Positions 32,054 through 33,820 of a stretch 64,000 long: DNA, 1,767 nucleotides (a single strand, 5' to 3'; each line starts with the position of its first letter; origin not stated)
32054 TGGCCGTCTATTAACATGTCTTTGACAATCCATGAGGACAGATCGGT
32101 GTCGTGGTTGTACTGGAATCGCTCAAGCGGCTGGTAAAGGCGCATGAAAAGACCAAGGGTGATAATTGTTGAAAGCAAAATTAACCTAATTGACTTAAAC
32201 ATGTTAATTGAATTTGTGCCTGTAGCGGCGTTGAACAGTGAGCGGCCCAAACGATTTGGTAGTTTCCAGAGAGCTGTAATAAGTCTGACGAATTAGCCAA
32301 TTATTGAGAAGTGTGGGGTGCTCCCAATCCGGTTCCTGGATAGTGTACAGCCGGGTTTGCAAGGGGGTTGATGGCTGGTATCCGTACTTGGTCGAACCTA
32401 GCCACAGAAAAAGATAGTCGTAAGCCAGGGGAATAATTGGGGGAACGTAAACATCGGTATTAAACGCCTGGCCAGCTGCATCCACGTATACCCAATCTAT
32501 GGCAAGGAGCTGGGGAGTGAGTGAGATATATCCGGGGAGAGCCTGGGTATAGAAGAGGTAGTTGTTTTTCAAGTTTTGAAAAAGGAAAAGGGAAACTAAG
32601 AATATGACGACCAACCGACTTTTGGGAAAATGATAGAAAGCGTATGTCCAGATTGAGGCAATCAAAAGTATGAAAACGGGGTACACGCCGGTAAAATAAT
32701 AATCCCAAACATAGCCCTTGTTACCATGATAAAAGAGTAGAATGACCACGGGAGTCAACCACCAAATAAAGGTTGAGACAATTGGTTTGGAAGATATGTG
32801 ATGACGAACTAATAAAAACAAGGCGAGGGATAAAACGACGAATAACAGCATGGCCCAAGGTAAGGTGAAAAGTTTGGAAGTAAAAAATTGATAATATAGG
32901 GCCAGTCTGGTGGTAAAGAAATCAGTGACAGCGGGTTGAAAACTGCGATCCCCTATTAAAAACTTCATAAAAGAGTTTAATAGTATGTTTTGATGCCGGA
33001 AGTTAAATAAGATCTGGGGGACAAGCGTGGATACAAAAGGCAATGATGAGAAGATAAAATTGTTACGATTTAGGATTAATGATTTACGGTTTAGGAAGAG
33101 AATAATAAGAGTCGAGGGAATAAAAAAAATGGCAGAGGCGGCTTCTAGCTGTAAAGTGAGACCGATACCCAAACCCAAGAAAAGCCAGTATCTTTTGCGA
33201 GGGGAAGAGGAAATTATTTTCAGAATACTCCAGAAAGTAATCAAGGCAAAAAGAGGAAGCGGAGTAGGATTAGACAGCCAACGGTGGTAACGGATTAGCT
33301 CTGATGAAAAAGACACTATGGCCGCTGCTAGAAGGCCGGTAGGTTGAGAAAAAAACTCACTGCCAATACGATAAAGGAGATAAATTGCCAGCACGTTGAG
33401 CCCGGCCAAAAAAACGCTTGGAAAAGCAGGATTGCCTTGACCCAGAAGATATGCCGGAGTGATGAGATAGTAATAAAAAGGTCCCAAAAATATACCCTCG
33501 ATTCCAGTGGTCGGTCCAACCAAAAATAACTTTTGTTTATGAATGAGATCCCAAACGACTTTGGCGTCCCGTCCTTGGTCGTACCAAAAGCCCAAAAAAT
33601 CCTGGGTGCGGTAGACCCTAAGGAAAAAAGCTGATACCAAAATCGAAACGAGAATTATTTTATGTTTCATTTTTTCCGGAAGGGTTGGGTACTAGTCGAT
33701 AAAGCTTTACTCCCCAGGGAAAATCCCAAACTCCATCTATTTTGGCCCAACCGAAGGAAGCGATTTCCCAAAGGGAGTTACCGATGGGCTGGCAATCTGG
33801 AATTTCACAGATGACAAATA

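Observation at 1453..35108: Expansion of membrane transferase families in one locus: two ArnT-like GT-C families, MHD/GYGYP pair, HPDI pair, tandem GT2 duplicates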

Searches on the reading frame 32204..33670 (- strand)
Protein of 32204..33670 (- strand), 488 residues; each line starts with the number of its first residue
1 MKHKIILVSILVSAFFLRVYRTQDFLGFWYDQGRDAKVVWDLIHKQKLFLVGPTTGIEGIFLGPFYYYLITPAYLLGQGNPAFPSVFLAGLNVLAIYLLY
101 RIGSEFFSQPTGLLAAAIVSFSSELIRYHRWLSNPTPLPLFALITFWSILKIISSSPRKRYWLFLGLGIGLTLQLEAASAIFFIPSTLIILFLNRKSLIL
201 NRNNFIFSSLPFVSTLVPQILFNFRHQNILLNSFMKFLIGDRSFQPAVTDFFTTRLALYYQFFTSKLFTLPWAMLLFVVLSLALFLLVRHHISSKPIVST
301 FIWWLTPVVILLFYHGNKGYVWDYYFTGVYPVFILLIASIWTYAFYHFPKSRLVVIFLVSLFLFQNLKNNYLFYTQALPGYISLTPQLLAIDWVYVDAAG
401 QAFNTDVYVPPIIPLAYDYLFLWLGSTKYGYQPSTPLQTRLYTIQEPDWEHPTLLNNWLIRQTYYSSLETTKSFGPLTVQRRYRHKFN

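Call 7: search_protein_families(library=pfam, proteins=[window:32204-33670:-], max_evalue=0.01)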
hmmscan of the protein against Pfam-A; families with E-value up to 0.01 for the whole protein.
window:32204-33670:- (488 aa): 1 family
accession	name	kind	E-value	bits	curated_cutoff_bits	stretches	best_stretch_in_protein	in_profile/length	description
PF13231.12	PMT_2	-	3.3e-10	40.9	26.1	1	64-210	4-148/160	Dolichyl-phosphate-mannose-protein mannosyltransferase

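Call 31: find_homologous_proteins(query=window:32204-33670:-, max_evalue=0.00001)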
Query window:32204-33670:- (488 aa): 1406 proteins with E <= 0.00001 among 8000 candidates; the best 120 are listed.
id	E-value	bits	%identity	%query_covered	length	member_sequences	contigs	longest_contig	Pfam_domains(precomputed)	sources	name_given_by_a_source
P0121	0.0e+0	1088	100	100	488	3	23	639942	PF13231.13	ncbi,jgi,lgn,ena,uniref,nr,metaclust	ncbi:hypothetical protein A2634_05055 [Candidatus Amesbacteria bacterium RIFCSPHIGHO2_01_FULL_48_32]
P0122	1.0e-283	960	87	100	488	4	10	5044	PF13231.13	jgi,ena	-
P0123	1.4e-186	639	60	100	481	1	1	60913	PF13231.13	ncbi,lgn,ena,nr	ncbi:MAG: Uncharacterized protein G01um101416_764 [Microgenomates group bacterium Gr01-1014_16]|nr:M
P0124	2.9e-186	638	60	100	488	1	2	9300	PF13231.13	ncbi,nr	ncbi:glycosyltransferase family 39 protein [Candidatus Amesbacteria bacterium]|nr:glycosyltransferas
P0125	8.0e-186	637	59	100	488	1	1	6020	PF13231.13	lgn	-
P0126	2.7e-183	628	60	98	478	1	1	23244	PF13231.13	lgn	-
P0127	3.8e-176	605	56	100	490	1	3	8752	PF13231.13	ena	-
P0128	1.5e-170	586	54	99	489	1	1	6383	PF13231.13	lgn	-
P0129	2.6e-168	579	55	99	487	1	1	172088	PF13231.13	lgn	-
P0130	7.7e-168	577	100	55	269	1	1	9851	PF13231.13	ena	-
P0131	9.1e-168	577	53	99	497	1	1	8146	PF13231.13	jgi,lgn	-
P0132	9.4e-168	577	56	99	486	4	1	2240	PF13231.13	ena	-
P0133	2.2e-164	566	52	100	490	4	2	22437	PF13231.13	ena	-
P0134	8.1e-164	564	57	96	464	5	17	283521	PF13231.13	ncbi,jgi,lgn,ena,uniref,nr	ncbi:MAG: hypothetical protein UX80_C0005G0048 [Candidatus Amesbacteria bacterium GW2011_GWA2_47_11b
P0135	2.8e-161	556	54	97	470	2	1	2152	PF13231.13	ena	-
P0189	4.1e-135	470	47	100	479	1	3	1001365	PF13231.13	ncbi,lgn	-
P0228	3.8e-117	410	45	98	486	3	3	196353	PF13231.13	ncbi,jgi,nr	ncbi:hypothetical protein C4578_03990 [Candidatus Microgenomates bacterium]|jgi:4-amino-4-deoxy-L-ar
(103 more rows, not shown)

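Call 32: find_encoding_contigs(protein=P0134, flank=10000, max_places=1)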
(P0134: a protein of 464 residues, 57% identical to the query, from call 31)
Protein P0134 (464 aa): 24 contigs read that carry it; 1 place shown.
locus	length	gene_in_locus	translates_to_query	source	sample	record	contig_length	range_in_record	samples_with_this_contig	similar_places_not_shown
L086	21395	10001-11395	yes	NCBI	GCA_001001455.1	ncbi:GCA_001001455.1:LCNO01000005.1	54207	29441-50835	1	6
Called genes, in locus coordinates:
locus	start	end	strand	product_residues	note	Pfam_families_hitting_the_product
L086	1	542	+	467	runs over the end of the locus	PF17957:Big_7 (weak)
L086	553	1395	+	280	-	PF00188:CAP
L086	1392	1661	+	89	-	-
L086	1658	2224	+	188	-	PF02834:LigT_PEase (weak), PF13563:2_5_RNA_ligase2, PF02834:LigT_PEase (weak)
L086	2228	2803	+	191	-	PF00483:NTP_transferase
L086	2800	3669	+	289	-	PF02719:Polysacc_synt_2, PF04321:RmlD_sub_bind, PF01073:3Beta_HSD, PF01370:Epimerase, PF16363:GDP_Man_Dehyd, PF07993:NAD_binding_4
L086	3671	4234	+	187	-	PF00908:dTDP_sugar_isom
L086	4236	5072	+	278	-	PF01370:Epimerase, PF04321:RmlD_sub_bind, PF07993:NAD_binding_4 (weak)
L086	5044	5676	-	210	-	PF01746:tRNA_m1G_MT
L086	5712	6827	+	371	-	PF00535:Glycos_transf_2, PF04138:GtrA_DPMS_TM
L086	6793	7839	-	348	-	-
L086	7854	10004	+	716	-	PF00535:Glycos_transf_2, PF13641:Glyco_tranf_2_3, PF13231:PMT_2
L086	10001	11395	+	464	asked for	PF13231:PMT_2 (weak)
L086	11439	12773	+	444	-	-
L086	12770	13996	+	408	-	-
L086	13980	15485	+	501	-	PF02366:PMT (weak), PF13231:PMT_2 (weak)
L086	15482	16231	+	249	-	PF00535:Glycos_transf_2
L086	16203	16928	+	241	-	PF00535:Glycos_transf_2, PF10111:Glyco_tranf_2_2 (weak), PF13641:Glyco_tranf_2_3 (weak)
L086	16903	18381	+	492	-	PF02366:PMT, PF13231:PMT_2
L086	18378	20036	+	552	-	PF10131:PTPS_related (weak)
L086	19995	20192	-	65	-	-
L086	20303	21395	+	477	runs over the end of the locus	PF01943:Polysacc_synt, PF13440:Polysacc_synt_3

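Call 33: find_encoding_contigs(protein=P0189, flank=10000, max_places=1)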
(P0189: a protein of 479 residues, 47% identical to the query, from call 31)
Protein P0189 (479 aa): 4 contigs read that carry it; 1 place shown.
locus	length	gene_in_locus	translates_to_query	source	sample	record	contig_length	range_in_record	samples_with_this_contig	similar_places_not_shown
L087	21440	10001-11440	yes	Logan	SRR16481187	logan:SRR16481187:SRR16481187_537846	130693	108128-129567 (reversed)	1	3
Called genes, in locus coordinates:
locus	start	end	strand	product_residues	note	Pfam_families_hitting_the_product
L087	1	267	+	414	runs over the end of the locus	-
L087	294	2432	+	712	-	-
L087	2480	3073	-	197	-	-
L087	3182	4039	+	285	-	PF00188:CAP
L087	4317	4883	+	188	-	-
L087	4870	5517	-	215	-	PF01746:tRNA_m1G_MT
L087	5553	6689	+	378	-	PF00535:Glycos_transf_2, PF04138:GtrA_DPMS_TM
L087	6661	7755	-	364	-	-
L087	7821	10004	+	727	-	PF00535:Glycos_transf_2, PF13641:Glyco_tranf_2_3 (weak), PF13231:PMT_2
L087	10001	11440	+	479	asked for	PF13231:PMT_2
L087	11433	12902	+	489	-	-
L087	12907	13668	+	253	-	PF00535:Glycos_transf_2, PF10111:Glyco_tranf_2_2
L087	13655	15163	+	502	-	PF02366:PMT, PF13231:PMT_2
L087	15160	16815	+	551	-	PF10131:PTPS_related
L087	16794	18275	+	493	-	PF01943:Polysacc_synt, PF13440:Polysacc_synt_3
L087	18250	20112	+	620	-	-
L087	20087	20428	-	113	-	-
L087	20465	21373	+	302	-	PF00535:Glycos_transf_2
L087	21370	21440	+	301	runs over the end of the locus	PF00535:Glycos_transf_2, PF13641:Glyco_tranf_2_3, PF13632:Glyco_trans_2_3 (weak)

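Call 34: find_encoding_contigs(protein=P0228, flank=10000, max_places=1)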
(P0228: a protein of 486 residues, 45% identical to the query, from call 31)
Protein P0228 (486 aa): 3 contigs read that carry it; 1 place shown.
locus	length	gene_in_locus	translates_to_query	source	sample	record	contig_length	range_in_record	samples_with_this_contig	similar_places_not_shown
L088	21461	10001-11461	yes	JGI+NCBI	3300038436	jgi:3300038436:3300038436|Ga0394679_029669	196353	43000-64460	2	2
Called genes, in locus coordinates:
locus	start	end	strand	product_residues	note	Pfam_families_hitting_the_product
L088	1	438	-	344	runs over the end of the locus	-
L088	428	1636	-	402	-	PF13439:Glyco_transf_4 (weak), PF00534:Glycos_transf_1, PF13692:Glyco_trans_1_4, PF13524:Glyco_trans_1_2 (faint)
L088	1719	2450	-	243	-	PF00106:adh_short, PF13561:adh_short_C2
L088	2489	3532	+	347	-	PF01073:3Beta_HSD, PF01370:Epimerase, PF02719:Polysacc_synt_2, PF04321:RmlD_sub_bind, PF07993:NAD_binding_4, PF13460:NAD_binding_10 (weak), PF16363:GDP_Man_Dehyd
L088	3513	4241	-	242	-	PF01746:tRNA_m1G_MT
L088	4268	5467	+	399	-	PF00535:Glycos_transf_2, PF04138:GtrA_DPMS_TM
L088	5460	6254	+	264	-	PF13354:Beta-lactamase2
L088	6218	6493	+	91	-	PF13354:Beta-lactamase2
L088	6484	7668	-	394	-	PF02366:PMT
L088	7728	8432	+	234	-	PF00535:Glycos_transf_2, PF13641:Glyco_tranf_2_3 (weak)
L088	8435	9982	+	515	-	PF13231:PMT_2, PF02366:PMT (weak)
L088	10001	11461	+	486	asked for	PF13231:PMT_2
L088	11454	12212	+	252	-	PF00535:Glycos_transf_2, PF10111:Glyco_tranf_2_2 (weak), PF13641:Glyco_tranf_2_3 (weak)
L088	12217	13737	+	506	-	PF02366:PMT, PF13231:PMT_2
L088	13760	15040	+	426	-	-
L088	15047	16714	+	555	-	-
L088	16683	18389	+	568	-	-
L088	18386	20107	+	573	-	PF10131:PTPS_related (weak)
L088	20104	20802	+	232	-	PF00535:Glycos_transf_2, PF10111:Glyco_tranf_2_2, PF13641:Glyco_tranf_2_3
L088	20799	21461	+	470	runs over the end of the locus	-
